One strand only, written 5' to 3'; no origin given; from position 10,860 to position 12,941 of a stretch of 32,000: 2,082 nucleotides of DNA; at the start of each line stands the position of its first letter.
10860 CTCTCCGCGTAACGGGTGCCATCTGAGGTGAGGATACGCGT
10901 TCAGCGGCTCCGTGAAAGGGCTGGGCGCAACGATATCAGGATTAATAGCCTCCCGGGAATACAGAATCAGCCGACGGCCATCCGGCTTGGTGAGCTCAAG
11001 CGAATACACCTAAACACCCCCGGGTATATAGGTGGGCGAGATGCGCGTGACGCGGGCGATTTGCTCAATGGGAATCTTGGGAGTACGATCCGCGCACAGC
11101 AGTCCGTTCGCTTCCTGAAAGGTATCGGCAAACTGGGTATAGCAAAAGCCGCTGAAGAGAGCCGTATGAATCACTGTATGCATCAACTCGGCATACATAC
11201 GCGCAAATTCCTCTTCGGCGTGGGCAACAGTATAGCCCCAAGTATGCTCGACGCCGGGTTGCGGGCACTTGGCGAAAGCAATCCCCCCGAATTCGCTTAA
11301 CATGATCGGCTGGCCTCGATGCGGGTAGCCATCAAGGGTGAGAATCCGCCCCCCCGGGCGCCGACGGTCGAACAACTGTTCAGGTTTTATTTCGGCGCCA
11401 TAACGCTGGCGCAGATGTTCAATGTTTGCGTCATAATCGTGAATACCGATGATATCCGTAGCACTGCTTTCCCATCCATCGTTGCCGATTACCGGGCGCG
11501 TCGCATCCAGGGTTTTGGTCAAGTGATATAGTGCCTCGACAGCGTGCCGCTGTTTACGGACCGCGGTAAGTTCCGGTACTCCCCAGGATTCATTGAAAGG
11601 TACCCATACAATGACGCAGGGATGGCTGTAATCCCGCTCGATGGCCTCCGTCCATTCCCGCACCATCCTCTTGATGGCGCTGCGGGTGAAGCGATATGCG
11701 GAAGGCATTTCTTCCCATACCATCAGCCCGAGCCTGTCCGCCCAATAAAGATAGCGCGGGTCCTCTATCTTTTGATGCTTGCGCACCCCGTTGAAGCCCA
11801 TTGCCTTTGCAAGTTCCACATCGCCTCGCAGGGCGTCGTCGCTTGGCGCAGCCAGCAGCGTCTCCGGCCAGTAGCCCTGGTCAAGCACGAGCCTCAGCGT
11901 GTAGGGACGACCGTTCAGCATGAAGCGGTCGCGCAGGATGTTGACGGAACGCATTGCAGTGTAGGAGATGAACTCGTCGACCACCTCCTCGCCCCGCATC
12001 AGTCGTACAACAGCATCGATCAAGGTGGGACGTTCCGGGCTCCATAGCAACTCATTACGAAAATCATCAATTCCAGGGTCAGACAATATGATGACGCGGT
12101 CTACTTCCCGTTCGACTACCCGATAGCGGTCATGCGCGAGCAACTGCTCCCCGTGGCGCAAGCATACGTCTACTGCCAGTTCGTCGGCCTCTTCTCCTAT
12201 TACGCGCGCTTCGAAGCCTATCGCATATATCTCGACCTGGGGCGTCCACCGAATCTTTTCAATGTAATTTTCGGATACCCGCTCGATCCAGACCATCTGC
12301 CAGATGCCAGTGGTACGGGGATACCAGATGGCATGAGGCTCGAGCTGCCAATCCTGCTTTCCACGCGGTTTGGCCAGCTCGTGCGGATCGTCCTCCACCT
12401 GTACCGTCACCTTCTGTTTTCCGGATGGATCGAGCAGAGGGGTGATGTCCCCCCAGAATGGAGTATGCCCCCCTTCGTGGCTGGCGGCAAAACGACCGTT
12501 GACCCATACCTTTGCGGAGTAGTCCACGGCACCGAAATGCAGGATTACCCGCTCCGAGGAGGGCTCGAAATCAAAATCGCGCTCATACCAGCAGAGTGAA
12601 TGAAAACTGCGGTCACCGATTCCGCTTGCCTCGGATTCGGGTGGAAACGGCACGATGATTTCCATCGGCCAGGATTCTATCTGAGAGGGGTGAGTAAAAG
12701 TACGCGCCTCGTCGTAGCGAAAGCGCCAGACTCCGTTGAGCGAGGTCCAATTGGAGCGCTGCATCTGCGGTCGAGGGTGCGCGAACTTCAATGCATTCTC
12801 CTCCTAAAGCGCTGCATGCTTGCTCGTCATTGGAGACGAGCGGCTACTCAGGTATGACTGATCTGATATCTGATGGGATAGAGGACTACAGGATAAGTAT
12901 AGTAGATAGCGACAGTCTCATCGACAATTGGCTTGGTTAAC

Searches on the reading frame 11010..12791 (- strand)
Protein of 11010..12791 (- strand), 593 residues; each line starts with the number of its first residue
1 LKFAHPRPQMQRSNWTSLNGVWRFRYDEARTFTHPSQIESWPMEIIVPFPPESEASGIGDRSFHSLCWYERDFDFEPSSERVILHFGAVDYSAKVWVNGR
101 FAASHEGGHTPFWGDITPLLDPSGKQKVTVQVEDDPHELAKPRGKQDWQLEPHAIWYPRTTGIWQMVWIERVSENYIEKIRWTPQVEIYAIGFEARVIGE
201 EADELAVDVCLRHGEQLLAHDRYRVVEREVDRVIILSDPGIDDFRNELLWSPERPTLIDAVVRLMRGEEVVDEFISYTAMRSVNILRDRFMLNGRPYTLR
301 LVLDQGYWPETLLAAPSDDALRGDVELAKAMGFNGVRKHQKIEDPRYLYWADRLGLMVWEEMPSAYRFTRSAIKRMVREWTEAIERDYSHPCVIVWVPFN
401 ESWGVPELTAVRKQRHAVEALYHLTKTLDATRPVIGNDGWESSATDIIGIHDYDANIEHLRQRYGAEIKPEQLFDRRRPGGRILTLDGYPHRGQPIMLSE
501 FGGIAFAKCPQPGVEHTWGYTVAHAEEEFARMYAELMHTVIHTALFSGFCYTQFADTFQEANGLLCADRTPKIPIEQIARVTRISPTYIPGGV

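Call 9: search_protein_families(library=ncbifam, proteins=[window:11010-12791:-])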
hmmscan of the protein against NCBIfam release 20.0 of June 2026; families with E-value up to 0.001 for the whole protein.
window:11010-12791:- (593 aa): 11 families
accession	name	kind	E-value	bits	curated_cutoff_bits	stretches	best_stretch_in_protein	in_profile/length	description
NF007538.0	PRK10150.1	equivalog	1.1e-32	113.1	544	2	14-364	11-361/607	beta-glucuronidase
NF041462.1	GalA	equivalog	2.4e-31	108.6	900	1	64-463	81-467/763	beta-galactosidase GalA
NF007074.0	PRK09525.1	subfamily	3.8e-24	84.5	1221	1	41-448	106-500/1027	beta-galactosidase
NF041463.1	GalB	equivalog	4.4e-24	84.3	900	1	48-443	114-517/869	beta-galactosidase GalB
NF052611.1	beta_gal_Bga2A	equivalog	1.9e-19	69.2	999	1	66-416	114-472/1007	beta-galactosidase, LacZ type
NF050095.1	BetGlucuronLacZ4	equivalog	6.7e-18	64.1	950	2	246-453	242-458/666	beta-glucuronidase LacZ4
NF049891.1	Bet1-4galacdseBT4156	equivalog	1.3e-16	59.7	1700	1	78-402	92-408/946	exo-beta-1,4-galactosidase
NF049877.1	GlucurArabfur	equivalog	8.9e-16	56.7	1800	1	60-403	417-771/1400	beta-d-glucuronidase/beta-L-arabinofuranosidase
NF007666.0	PRK10340.1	equivalog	4.6e-13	47.9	1284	1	40-448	94-486/1030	beta-galactosidase subunit alpha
NF049890.1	Bet1-4galacdseBT4151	equivalog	1.9e-12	45.9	1500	1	62-365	104-407/952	exo-beta-1,4-galactosidase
NF041100.1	betagal_LacZ_Ttogales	equivalog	0.00068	17.4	2000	0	82-402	127-443/1090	beta-galactosidase LacZ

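Call 56: search_protein_families(library=pfam, proteins=[window:11010-12791:-], max_evalue=0.01)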
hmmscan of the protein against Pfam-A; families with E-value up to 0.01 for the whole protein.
window:11010-12791:- (593 aa): 4 families
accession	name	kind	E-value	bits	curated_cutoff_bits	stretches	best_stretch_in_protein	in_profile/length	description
PF02836.23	Glyco_hydro_2_C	-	3.2e-13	49.9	21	1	316-573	33-288/302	Glycosyl hydrolases family 2, TIM barrel domain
PF02837.24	Glyco_hydro_2_N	-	1.5e-10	41.7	28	1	23-132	25-133/169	Glycosyl hydrolases family 2, sugar binding domain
PF22666.2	Glyco_hydro_2_N2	-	7.9e-08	33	27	1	67-147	50-132/167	Glycosyl hydrolase 2 galactose-binding domain-like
PF00703.27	Glyco_hydro_2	-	0.0022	19.2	23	1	243-281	71-109/109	Glycosyl hydrolases family 2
